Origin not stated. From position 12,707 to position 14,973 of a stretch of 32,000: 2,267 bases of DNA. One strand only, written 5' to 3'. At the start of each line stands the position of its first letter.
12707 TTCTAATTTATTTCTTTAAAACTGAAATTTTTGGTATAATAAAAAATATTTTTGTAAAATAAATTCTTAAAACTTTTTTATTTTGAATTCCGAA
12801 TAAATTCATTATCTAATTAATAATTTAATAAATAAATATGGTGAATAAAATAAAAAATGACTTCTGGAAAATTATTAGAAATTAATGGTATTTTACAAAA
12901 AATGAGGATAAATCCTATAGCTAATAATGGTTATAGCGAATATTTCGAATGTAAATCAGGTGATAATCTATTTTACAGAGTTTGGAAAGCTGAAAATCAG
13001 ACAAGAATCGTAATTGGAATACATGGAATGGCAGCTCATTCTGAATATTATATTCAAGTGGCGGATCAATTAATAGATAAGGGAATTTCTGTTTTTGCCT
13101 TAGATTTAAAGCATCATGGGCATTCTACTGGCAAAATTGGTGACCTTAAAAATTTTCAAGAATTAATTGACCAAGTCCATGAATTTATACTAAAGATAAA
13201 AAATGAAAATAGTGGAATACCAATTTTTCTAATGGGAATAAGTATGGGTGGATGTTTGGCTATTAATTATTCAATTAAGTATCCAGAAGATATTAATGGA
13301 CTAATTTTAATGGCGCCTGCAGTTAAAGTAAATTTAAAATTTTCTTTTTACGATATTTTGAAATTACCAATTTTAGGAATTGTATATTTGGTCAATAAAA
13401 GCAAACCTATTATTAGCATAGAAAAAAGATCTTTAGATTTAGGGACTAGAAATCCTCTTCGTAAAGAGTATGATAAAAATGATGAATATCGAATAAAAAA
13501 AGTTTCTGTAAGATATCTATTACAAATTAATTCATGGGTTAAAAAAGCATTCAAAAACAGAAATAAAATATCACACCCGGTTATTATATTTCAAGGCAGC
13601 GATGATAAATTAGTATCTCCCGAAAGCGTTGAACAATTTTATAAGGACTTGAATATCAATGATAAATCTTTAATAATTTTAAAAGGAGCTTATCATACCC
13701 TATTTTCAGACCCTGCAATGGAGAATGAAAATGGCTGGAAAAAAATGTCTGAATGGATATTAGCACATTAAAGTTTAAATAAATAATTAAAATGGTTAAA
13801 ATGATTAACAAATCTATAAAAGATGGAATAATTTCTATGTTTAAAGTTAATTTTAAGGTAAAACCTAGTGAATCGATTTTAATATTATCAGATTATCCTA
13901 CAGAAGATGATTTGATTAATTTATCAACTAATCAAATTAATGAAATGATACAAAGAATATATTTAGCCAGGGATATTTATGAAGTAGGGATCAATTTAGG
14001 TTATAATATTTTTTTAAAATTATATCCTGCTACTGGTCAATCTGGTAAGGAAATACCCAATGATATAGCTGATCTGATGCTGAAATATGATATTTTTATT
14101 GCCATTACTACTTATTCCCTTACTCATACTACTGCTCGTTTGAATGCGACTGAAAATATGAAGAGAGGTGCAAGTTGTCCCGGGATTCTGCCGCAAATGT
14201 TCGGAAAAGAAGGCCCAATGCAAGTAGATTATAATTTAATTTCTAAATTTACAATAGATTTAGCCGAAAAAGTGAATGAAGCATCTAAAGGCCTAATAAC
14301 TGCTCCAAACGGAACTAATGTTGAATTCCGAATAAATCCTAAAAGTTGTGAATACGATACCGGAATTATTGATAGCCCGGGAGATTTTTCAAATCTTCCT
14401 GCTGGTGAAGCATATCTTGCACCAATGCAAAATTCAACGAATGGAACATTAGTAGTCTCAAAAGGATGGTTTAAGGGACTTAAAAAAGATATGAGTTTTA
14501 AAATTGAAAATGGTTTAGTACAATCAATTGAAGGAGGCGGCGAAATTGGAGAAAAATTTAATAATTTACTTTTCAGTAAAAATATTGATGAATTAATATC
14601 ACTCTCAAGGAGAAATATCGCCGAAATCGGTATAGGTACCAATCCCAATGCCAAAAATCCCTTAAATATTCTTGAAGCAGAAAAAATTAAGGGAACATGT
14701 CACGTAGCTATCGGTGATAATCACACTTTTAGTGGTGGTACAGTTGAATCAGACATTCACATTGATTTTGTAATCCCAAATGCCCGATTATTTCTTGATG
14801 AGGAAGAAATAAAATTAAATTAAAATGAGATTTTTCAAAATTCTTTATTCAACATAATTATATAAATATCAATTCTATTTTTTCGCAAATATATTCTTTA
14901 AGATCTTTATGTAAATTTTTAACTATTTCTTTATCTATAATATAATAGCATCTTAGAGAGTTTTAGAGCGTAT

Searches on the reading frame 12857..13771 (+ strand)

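Call 8: search_protein_families(library=pfam, proteins=[window:12857-13771:+], max_evalue=0.01)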
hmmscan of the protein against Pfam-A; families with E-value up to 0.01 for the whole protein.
window:12857-13771:+ (304 aa): 12 families
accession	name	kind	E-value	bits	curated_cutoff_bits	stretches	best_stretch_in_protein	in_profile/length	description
PF12146.15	Hydrolase_4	-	1.6e-56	191.8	27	1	49-286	4-238/239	Serine aminopeptidase, S33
PF00561.26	Abhydrolase_1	-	1.8e-21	77.4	25.8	1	52-285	3-243/245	alpha/beta hydrolase fold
PF12697.13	Abhydrolase_6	-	7.2e-10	40.3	26.3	1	53-286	2-211/217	Alpha/beta hydrolase family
PF20408.4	Abhydrolase_11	-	4.7e-09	36.7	27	1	56-151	9-104/193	Alpha/beta hydrolase domain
PF01738.24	DLH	-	2.5e-05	24.4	21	0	229-300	133-212/217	Dienelactone hydrolase family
PF12695.13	Abhydrolase_5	-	0.00061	20.1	27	0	235-284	96-144/164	Alpha/beta hydrolase family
PF20434.5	BD-FAE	-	0.00086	19.3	26.8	0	237-265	187-215/215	BD-FAE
PF03959.19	FSH1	-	0.0023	18.1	21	1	87-268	72-189/211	Serine hydrolase (FSH1)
PF05057.20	DUF676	-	0.0029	17.6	20.3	1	46-181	2-134/217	Putative serine esterase (DUF676)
PF02273.21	Acyl_transf_2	-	0.0044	16.8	20.3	0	49-97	30-79/294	Acyl transferase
PF00975.26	Thioesterase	-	0.008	16.8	26.4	0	53-138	4-83/226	Thioesterase domain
PF00326.27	Peptidase_S9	-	0.0093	15.9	22.6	0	230-280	134-187/213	Prolyl oligopeptidase family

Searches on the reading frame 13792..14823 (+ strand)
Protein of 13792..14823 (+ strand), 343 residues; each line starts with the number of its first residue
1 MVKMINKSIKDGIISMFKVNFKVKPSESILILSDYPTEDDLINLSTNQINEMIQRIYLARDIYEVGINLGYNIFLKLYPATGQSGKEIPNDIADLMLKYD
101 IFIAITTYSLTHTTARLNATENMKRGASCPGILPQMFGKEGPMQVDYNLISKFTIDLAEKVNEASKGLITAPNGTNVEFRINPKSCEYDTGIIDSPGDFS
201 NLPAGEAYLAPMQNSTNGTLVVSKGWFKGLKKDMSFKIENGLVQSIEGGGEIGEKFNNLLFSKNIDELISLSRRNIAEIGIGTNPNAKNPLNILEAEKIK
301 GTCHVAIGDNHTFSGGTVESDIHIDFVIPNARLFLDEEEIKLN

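Call 8: search_protein_families(library=pfam, proteins=[window:13792-14823:+], max_evalue=0.01)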
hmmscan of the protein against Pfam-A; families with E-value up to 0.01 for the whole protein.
window:13792-14823:+ (343 aa): 1 family
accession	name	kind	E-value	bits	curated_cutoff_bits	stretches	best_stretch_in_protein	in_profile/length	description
PF02073.20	Peptidase_M29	-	4.7e-05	22.8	27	1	199-332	241-385/406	Thermophilic metalloprotease (M29)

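Call 105: list_cluster_members(proteins=[window:13792-14820:+, window:16750-17859:+])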
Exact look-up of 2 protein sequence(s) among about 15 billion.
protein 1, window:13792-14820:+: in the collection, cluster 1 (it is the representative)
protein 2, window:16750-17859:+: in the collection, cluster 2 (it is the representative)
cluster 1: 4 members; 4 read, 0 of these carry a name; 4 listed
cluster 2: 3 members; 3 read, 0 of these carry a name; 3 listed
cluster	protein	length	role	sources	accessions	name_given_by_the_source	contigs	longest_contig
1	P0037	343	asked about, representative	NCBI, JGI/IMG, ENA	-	-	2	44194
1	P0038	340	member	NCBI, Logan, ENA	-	-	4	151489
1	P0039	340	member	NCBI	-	-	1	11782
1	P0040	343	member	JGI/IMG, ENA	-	-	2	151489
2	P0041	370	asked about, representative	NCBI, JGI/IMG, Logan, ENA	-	-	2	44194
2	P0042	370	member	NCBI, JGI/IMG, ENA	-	-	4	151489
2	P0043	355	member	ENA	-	-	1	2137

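Call 106: find_encoding_contigs(protein=P0040, flank=5000, max_places=4)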
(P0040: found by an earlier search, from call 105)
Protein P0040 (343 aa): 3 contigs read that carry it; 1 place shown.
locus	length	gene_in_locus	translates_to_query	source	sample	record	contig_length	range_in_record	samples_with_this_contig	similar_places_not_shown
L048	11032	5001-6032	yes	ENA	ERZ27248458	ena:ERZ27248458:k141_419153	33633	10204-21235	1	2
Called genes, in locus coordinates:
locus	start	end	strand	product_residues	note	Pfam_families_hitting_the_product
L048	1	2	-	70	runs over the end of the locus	PF00037:Fer4 (weak), PF12797:Fer4_2 (faint), PF12837:Fer4_6 (weak), PF13237:Fer4_10, PF14697:Fer4_21, PF12800:Fer4_4 (faint), PF13187:Fer4_9, PF12838:Fer4_7, +1 more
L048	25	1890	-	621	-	PF00890:FAD_binding_2, PF01266:DAO, PF03486:HI0933_like (faint), PF07992:Pyr_redox_2 (faint), PF02910:Succ_DH_flav_C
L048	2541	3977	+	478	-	PF03600:CitMHS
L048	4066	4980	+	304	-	PF01738:DLH (faint), PF12146:Hydrolase_4, PF20408:Abhydrolase_11 (faint), PF00561:Abhydrolase_1, PF12697:Abhydrolase_6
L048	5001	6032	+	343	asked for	PF26233:NicX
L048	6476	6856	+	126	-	-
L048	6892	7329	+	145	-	-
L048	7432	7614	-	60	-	-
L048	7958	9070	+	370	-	PF06050:HGD-D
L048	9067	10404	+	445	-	PF06050:HGD-D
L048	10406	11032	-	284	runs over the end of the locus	-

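Call 107: find_encoding_contigs(protein=P0038, flank=5000, max_places=4)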
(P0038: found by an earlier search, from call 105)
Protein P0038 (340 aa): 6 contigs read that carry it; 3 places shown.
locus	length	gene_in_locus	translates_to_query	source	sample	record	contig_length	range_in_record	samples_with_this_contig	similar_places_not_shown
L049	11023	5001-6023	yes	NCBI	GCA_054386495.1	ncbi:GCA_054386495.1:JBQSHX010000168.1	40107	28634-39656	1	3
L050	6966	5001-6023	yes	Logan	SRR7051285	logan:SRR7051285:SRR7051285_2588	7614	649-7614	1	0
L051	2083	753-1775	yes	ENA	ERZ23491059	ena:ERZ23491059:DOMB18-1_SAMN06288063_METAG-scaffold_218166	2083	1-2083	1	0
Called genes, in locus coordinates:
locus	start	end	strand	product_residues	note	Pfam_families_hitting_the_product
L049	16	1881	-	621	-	PF00890:FAD_binding_2, PF01266:DAO, PF03486:HI0933_like (faint), PF07992:Pyr_redox_2 (faint), PF02910:Succ_DH_flav_C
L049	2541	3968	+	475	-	PF03600:CitMHS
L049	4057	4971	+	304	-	PF01738:DLH (faint), PF12146:Hydrolase_4, PF20408:Abhydrolase_11 (faint), PF00561:Abhydrolase_1, PF12697:Abhydrolase_6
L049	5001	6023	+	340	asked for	PF26233:NicX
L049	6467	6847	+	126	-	-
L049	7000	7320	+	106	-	-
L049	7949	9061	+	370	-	PF06050:HGD-D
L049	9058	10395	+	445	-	PF06050:HGD-D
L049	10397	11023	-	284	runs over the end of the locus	-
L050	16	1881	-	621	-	PF00890:FAD_binding_2, PF01266:DAO, PF03486:HI0933_like (faint), PF07992:Pyr_redox_2 (faint), PF02910:Succ_DH_flav_C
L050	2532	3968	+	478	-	PF03600:CitMHS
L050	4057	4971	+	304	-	PF01738:DLH (faint), PF12146:Hydrolase_4, PF20408:Abhydrolase_11 (faint), PF00561:Abhydrolase_1, PF12697:Abhydrolase_6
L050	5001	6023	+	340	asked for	PF26233:NicX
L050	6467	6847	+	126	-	-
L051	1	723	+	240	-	?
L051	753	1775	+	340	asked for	PF26233:NicX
